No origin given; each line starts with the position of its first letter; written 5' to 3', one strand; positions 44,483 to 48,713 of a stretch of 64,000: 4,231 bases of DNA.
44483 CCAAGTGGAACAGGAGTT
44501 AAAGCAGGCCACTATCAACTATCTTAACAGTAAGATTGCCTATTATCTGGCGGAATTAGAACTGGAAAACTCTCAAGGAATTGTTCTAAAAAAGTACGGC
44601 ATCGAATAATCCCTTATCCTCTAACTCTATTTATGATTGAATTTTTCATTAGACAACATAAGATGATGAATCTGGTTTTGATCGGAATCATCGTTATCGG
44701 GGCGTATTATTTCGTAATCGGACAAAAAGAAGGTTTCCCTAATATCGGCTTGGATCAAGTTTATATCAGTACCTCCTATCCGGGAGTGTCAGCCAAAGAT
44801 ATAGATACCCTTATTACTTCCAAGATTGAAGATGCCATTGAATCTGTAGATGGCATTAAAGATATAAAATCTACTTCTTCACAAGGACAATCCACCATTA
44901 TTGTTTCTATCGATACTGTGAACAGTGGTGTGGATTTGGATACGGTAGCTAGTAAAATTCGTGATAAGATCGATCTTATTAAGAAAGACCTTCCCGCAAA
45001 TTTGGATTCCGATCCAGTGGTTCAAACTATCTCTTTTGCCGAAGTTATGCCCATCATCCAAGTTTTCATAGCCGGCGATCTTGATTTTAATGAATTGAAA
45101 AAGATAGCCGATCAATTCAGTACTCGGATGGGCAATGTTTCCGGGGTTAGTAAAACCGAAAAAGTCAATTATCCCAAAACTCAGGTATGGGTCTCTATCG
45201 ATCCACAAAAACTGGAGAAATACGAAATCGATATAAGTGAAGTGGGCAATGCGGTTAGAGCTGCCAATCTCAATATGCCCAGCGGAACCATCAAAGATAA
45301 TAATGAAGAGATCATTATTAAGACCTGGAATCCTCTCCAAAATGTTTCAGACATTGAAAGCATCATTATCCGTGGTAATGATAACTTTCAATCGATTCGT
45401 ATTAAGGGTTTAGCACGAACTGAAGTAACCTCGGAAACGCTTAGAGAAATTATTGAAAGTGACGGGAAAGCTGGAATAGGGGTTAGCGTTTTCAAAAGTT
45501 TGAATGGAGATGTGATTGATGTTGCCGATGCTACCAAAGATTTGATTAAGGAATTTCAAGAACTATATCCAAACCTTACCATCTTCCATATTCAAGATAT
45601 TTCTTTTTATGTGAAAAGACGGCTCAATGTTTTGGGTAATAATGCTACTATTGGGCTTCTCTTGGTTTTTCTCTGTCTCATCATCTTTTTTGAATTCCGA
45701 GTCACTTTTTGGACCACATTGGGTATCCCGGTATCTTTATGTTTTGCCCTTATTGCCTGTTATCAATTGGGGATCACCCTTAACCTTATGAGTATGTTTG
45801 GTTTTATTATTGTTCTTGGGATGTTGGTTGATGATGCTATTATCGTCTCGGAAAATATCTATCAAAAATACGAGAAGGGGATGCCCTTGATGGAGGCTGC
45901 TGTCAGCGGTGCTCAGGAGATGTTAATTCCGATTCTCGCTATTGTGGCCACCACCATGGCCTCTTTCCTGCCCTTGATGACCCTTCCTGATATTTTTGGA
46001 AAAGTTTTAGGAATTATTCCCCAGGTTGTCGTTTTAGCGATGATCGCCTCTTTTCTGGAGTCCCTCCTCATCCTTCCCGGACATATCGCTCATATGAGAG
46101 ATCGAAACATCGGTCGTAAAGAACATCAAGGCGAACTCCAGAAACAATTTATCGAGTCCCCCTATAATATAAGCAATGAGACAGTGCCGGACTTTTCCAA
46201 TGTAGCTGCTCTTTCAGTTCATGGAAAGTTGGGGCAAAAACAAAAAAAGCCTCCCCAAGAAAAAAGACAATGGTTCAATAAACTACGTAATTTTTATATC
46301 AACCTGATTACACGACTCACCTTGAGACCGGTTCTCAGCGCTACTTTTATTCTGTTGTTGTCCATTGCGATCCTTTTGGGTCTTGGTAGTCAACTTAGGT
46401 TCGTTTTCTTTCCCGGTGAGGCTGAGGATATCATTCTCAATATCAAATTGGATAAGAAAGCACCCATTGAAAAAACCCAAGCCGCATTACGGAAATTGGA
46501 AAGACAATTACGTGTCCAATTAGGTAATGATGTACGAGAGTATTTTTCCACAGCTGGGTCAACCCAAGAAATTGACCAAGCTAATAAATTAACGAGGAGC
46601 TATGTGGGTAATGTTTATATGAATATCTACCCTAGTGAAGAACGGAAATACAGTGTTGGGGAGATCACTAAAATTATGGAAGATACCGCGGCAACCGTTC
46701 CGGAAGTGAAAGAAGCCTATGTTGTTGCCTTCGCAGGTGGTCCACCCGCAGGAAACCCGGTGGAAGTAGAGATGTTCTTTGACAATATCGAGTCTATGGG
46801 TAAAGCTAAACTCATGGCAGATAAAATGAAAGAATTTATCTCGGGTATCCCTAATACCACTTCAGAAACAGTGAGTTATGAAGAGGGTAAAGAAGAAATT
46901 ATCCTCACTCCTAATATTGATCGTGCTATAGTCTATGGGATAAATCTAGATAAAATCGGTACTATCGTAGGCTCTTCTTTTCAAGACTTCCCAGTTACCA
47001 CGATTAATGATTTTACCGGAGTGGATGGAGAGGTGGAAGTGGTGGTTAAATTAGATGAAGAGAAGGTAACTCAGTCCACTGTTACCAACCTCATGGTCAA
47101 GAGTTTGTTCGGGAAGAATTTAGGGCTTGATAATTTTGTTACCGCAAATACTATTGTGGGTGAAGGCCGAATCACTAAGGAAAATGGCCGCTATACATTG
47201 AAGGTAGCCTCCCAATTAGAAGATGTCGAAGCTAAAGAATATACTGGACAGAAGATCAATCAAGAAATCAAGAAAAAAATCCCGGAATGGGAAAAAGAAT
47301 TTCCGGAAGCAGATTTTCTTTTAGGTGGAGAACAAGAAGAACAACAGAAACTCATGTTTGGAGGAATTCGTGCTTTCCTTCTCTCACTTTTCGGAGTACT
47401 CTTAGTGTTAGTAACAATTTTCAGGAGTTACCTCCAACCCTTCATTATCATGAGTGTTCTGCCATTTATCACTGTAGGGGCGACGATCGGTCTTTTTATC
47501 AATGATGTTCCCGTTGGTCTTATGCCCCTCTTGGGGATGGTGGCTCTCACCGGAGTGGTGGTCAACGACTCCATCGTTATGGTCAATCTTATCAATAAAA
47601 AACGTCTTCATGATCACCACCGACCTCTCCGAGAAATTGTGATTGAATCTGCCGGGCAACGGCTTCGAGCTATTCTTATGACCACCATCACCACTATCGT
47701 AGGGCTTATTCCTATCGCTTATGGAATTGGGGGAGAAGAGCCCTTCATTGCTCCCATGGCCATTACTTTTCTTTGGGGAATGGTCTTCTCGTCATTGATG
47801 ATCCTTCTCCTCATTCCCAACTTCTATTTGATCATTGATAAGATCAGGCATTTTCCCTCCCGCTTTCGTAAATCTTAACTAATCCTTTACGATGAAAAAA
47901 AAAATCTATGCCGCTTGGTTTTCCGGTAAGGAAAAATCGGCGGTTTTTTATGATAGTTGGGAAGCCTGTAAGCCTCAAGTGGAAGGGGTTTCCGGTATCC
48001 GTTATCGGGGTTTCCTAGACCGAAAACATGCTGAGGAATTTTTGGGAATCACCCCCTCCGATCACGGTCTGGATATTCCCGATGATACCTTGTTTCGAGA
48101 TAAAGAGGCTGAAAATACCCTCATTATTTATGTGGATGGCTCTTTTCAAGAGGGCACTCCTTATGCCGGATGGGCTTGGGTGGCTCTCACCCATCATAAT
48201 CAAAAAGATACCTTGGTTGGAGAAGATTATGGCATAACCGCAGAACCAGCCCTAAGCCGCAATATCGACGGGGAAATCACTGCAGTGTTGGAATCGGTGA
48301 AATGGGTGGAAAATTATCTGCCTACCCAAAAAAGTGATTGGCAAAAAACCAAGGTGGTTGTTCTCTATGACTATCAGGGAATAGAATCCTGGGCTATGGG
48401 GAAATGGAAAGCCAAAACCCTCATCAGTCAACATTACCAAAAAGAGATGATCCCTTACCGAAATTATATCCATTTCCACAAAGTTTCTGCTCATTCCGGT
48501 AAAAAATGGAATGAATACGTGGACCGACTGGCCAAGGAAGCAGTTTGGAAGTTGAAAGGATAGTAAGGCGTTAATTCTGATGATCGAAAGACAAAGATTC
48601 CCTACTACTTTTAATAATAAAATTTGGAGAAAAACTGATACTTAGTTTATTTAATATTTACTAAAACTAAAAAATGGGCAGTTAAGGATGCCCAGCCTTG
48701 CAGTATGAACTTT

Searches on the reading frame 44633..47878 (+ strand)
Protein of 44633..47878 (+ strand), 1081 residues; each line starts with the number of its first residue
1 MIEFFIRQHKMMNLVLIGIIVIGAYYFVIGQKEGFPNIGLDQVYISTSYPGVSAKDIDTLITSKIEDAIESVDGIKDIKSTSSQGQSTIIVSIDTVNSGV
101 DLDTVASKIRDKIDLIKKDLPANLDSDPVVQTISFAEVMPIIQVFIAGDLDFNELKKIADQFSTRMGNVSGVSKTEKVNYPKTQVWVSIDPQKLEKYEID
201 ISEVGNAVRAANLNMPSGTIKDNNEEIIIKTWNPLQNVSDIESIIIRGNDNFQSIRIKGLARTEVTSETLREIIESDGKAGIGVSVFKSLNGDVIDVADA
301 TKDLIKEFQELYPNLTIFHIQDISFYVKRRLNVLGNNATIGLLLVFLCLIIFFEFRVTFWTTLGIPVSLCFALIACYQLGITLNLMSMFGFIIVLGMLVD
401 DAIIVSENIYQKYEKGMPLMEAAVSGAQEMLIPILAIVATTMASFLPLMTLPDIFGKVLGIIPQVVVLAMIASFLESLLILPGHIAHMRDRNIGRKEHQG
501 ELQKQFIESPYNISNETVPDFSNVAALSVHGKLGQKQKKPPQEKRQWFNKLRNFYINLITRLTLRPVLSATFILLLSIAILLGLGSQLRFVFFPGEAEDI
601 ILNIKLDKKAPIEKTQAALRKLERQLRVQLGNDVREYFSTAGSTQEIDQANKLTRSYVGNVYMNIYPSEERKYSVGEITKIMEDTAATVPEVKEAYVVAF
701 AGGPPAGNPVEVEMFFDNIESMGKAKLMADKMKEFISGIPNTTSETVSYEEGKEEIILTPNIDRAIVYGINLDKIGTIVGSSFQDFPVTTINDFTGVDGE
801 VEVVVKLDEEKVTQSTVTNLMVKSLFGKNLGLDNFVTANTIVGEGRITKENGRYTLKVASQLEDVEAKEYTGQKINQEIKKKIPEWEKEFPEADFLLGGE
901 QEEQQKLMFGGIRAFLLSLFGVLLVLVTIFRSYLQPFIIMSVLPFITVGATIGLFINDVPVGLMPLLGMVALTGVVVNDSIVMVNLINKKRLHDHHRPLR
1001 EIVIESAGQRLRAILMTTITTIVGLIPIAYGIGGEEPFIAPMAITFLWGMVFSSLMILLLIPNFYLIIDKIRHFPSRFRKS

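Call 25: search_protein_families(library=pfam, proteins=[window:44633-47878:+], max_evalue=0.00001)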
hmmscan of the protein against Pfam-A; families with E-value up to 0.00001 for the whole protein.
window:44633-47878:+ (1081 aa): 2 families
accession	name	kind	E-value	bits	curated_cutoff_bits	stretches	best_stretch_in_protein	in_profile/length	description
PF00873.25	ACR_tran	-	2.4e-146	489.5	28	1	1-1068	1-1020/1021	AcrB/AcrD/AcrF family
PF02355.23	SecD_SecF_C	-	3.8e-11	43.2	20.5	1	906-1053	28-171/189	Protein export membrane protein SecD/SecF, C-terminal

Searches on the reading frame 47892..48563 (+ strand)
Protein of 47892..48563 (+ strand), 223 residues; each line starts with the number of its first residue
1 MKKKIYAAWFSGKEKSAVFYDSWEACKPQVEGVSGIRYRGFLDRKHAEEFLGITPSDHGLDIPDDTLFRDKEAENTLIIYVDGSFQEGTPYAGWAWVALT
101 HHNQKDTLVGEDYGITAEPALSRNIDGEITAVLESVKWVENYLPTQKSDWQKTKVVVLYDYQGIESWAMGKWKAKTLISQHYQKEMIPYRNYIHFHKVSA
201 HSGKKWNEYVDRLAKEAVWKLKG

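Call 25: search_protein_families(library=pfam, proteins=[window:47892-48563:+], max_evalue=0.00001)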
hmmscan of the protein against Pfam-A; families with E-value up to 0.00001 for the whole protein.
window:47892-48563:+ (223 aa): 2 families
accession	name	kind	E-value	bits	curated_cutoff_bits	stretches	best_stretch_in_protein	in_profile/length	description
PF00075.30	RNase_H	-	1.2e-09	38.9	25.8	1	75-218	2-140/141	RNase H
PF01693.22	Cauli_VI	-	3.6e-09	37.2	21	1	11-50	7-44/44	Ribonuclease H1 N-terminal domain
